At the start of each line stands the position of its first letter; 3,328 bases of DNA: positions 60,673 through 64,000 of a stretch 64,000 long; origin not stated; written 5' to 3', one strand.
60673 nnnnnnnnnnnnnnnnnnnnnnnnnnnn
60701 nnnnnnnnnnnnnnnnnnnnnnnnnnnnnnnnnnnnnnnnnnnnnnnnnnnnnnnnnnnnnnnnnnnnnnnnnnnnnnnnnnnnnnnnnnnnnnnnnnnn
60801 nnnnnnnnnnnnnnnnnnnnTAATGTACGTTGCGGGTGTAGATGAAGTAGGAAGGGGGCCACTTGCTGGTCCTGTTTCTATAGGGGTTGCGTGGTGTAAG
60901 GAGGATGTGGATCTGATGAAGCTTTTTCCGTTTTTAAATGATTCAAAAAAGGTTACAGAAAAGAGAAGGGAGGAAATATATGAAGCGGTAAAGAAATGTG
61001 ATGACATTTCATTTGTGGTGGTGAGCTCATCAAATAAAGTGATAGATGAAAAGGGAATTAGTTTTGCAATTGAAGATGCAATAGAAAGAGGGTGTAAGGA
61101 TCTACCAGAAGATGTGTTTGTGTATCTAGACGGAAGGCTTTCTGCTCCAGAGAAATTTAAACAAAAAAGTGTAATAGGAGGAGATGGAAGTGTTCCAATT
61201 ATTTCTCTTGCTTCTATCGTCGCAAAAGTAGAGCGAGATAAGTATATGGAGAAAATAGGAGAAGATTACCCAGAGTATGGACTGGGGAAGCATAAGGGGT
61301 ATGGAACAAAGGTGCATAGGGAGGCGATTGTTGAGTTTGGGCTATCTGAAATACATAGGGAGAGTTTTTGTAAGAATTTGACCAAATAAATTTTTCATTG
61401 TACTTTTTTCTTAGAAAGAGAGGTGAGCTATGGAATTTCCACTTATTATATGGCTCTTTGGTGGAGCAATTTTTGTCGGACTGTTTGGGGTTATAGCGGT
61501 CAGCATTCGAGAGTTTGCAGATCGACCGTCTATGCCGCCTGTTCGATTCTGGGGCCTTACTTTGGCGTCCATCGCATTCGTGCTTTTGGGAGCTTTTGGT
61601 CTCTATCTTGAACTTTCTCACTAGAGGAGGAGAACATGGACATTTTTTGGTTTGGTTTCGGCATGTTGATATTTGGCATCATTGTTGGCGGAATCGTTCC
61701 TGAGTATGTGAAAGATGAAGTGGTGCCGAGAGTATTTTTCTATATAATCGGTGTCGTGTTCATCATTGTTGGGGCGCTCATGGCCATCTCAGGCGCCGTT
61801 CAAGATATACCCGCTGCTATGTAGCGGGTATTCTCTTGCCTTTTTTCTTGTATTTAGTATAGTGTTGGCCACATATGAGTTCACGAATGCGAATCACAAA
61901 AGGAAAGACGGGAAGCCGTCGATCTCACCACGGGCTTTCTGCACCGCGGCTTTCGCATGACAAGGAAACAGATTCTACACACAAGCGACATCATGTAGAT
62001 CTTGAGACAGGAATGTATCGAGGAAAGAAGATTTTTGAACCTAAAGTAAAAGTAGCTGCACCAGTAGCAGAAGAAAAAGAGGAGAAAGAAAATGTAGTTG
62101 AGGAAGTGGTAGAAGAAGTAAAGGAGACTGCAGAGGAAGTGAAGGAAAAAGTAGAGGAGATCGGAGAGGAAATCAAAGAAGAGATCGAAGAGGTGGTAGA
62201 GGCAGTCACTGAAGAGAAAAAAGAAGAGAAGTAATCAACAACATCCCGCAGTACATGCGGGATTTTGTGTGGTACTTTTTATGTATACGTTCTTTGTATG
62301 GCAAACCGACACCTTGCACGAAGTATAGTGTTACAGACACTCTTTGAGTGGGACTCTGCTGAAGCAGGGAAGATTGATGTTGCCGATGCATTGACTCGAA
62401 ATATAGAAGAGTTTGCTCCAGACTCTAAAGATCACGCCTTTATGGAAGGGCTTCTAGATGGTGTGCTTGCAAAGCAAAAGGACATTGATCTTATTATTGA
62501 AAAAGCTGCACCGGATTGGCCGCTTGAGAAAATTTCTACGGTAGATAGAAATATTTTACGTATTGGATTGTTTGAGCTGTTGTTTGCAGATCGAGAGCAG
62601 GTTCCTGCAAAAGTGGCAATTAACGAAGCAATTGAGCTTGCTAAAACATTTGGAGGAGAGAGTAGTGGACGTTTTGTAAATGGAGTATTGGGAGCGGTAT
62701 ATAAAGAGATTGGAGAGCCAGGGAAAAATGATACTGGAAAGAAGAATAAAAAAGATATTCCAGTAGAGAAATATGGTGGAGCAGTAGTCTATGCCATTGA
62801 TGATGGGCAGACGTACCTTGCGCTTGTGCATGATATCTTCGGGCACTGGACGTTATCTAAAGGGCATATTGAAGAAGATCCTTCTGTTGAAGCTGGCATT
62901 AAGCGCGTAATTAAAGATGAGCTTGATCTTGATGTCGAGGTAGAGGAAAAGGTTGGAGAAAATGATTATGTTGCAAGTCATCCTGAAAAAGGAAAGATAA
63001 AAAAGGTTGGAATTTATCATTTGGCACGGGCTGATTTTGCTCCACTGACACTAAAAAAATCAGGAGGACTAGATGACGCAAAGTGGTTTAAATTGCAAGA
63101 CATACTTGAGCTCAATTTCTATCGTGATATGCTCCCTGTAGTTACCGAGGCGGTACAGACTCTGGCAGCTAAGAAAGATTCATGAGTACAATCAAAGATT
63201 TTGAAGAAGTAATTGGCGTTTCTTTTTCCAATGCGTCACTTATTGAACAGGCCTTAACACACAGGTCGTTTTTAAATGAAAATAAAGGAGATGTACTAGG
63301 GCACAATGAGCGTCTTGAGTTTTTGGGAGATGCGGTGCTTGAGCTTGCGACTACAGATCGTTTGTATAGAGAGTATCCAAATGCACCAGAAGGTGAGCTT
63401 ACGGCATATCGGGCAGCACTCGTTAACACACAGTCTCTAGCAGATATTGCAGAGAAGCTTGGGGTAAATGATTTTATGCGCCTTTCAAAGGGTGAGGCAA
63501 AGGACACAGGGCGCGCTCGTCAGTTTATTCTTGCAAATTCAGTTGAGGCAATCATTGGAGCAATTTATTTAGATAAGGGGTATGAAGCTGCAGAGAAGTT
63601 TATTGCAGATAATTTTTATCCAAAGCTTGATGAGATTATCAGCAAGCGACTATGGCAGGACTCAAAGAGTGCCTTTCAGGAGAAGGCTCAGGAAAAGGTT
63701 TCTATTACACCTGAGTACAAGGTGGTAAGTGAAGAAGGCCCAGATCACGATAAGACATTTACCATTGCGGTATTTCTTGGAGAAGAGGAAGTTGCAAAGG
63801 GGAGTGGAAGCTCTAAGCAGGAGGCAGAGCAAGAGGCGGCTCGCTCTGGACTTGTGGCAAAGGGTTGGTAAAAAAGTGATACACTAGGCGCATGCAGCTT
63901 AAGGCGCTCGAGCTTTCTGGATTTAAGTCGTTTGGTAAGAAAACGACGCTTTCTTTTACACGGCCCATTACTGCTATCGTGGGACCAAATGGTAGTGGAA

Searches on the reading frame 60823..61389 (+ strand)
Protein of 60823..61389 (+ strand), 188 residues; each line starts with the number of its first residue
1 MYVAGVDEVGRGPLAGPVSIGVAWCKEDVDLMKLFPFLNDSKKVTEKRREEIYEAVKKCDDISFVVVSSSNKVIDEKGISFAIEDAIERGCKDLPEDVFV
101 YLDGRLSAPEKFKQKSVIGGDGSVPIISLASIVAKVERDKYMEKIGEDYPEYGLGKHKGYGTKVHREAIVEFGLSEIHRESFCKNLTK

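Call 17: search_protein_families(library=pfam, proteins=[window:60823-61389:+], max_evalue=0.001)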
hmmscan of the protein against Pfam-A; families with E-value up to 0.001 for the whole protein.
window:60823-61389:+ (188 aa): 1 family
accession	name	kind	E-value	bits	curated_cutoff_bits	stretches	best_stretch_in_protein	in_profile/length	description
PF01351.25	RNase_HII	-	9.3e-30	104.4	25.8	1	4-184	1-198/199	Ribonuclease HII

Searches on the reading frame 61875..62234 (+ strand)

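Call 17: search_protein_families(library=pfam, proteins=[window:61875-62234:+], max_evalue=0.001)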
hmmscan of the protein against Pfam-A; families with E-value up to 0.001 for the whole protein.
window:61875-62234:+ (119 aa): 1 family
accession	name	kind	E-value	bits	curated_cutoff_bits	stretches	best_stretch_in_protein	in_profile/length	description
PF01783.29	Ribosomal_L32p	-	3e-11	43.8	21.3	1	6-55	6-55/56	Ribosomal L32p protein family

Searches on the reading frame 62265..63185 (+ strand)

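Call 17: search_protein_families(library=pfam, proteins=[window:62265-63185:+], max_evalue=0.001)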
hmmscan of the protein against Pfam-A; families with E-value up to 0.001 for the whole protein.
window:62265-63185:+ (306 aa): 2 families
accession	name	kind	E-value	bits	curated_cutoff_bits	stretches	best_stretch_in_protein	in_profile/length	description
PF01029.23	NusB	-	4.5e-35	121.4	23.1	1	18-147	3-133/133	NusB family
PF00293.34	NUDIX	-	6.2e-08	33.2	21.1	1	173-289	6-127/134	NUDIX domain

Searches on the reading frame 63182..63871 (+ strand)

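Call 17: search_protein_families(library=pfam, proteins=[window:63182-63871:+], max_evalue=0.001)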
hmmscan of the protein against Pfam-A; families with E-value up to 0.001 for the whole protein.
window:63182-63871:+ (229 aa): 4 families
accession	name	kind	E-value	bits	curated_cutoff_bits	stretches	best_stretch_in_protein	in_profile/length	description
PF14622.11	Ribonucleas_3_3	-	2e-41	141.6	35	1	18-148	2-127/128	Ribonuclease-III-like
PF00636.31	Ribonuclease_3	-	9.3e-27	94.2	27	1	43-133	1-102/102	Ribonuclease III domain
PF00035.32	dsrm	-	3.6e-15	56.7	23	1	162-223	2-62/66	Double-stranded RNA binding motif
PF22935.1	RM44_endonuclase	-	7.1e-11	42.8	27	1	10-128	12-139/139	Large ribosomal subunit protein mL44, endonuclease domain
